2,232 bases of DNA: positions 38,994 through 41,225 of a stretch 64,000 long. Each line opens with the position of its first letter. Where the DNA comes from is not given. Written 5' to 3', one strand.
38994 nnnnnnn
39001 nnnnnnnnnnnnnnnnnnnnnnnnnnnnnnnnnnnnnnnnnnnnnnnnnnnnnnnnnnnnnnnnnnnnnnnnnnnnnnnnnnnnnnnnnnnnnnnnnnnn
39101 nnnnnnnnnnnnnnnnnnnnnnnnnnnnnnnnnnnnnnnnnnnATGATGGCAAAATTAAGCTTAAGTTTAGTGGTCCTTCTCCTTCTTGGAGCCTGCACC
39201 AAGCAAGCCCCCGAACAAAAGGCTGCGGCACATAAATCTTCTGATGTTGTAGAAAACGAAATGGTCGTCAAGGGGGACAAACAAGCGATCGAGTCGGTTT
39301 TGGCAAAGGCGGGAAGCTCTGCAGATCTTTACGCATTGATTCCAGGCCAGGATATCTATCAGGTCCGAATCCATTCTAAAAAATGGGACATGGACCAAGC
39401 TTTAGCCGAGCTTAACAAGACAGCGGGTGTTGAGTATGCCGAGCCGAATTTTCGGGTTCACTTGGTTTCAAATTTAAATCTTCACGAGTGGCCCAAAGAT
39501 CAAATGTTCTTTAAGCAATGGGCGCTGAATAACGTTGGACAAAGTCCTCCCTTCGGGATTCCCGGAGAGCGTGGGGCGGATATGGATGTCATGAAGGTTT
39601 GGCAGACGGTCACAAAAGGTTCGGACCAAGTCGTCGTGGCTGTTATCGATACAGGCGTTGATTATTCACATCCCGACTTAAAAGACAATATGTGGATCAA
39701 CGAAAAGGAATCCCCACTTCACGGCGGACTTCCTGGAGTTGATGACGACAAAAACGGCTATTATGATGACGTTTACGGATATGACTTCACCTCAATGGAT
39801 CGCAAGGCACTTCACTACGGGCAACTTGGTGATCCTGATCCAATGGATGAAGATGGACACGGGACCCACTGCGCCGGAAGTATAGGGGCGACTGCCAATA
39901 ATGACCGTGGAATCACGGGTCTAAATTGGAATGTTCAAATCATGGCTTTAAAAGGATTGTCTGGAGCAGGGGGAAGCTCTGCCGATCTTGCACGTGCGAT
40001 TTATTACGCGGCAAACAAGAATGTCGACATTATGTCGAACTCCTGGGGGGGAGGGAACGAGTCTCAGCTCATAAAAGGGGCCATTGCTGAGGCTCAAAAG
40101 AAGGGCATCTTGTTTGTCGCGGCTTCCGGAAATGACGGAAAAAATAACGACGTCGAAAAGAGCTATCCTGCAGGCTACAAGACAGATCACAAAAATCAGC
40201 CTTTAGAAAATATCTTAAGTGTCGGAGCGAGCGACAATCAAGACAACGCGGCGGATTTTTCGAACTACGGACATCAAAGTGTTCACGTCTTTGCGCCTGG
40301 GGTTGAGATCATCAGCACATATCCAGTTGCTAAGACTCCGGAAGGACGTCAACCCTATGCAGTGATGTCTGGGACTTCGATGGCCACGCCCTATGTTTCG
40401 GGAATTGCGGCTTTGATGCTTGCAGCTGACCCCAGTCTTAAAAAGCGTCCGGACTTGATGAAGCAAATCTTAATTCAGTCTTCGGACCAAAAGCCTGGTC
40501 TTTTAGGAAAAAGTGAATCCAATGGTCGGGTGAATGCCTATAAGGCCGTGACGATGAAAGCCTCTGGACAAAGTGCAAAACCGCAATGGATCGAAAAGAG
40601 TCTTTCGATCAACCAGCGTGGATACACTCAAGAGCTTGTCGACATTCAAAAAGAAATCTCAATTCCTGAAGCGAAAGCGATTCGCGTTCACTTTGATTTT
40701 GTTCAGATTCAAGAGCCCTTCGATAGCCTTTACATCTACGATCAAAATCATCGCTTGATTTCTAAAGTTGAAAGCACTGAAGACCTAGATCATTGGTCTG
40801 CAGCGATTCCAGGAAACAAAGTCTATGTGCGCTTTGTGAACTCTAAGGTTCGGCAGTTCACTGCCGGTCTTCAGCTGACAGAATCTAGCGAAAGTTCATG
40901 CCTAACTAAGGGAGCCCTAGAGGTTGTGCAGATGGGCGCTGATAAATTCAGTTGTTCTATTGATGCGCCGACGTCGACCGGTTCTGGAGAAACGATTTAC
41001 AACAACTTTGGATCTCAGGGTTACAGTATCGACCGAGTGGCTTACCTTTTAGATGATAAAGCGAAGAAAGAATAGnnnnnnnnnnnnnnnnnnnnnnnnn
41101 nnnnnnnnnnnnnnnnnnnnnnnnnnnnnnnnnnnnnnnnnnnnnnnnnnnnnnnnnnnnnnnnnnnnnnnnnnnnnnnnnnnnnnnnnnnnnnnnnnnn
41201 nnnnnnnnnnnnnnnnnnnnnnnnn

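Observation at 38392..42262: Active subtilase translationally coupled to a paralog that has lost three of four catalytic residues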

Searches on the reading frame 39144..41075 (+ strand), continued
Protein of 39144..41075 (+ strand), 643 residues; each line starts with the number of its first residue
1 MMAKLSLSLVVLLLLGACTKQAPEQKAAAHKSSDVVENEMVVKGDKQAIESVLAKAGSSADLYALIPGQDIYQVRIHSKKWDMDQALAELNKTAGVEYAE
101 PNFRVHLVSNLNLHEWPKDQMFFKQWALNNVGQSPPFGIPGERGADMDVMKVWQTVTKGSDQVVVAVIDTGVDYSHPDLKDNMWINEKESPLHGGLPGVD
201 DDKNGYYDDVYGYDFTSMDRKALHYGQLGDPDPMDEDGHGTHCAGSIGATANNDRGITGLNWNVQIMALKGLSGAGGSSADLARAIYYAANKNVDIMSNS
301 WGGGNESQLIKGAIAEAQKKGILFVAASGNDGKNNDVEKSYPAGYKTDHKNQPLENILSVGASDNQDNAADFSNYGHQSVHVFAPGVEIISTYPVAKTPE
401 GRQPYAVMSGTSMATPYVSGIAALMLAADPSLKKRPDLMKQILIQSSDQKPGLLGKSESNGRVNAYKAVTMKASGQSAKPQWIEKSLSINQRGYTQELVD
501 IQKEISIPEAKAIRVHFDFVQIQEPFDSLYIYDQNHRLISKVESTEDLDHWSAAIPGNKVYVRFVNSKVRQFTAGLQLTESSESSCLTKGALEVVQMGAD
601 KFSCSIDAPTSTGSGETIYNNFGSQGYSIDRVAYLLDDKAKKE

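Call 54: find_encoding_contigs(protein=P0267, flank=5000, max_places=1)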
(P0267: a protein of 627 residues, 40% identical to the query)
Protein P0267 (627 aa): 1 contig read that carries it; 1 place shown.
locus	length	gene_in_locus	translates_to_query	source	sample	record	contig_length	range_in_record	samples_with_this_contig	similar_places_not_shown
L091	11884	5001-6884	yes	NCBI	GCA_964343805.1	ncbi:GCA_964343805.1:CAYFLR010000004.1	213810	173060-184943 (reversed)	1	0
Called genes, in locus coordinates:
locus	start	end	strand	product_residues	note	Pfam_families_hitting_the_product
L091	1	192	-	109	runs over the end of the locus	PF00149:Metallophos, PF12850:Metallophos_2 (weak)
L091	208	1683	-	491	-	PF00370:FGGY_N, PF02782:FGGY_C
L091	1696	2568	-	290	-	PF02219:MTHFR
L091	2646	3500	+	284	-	PF02569:Pantoate_ligase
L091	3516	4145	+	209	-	PF04367:DUF502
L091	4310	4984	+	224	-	-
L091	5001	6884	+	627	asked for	PF00082:Peptidase_S8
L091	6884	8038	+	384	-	PF00082:Peptidase_S8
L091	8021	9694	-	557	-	PF07837:FTCD_N, PF02971:FTCD, PF04961:FTCD_C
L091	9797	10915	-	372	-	-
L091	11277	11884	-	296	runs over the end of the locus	PF01252:Peptidase_A8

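Call 76: search_protein_families(library=padloc, proteins=[window:39144-41072:+], max_evalue=0.001)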
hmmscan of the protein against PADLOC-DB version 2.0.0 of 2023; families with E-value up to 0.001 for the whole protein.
window:39144-41072:+ (643 aa): 2 families
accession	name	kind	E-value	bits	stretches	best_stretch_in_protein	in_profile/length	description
PDLC03014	subtilase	-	1.1e-31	108.7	1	90-452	132-380/391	-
PDLC02197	IetS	-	1.9e-06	24.5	0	154-189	250-283/749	-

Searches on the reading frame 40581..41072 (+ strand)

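Call 41: search_protein_families(library=pfam, proteins=[window:40581-41072:+], max_evalue=10)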
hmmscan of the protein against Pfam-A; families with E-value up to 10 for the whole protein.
seq(164 aa): 1 family
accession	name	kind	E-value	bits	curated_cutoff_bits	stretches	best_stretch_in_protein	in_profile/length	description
PF02244.21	Propep_M14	-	0.051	14.1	22.1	1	55-98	9-53/73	Carboxypeptidase activation peptide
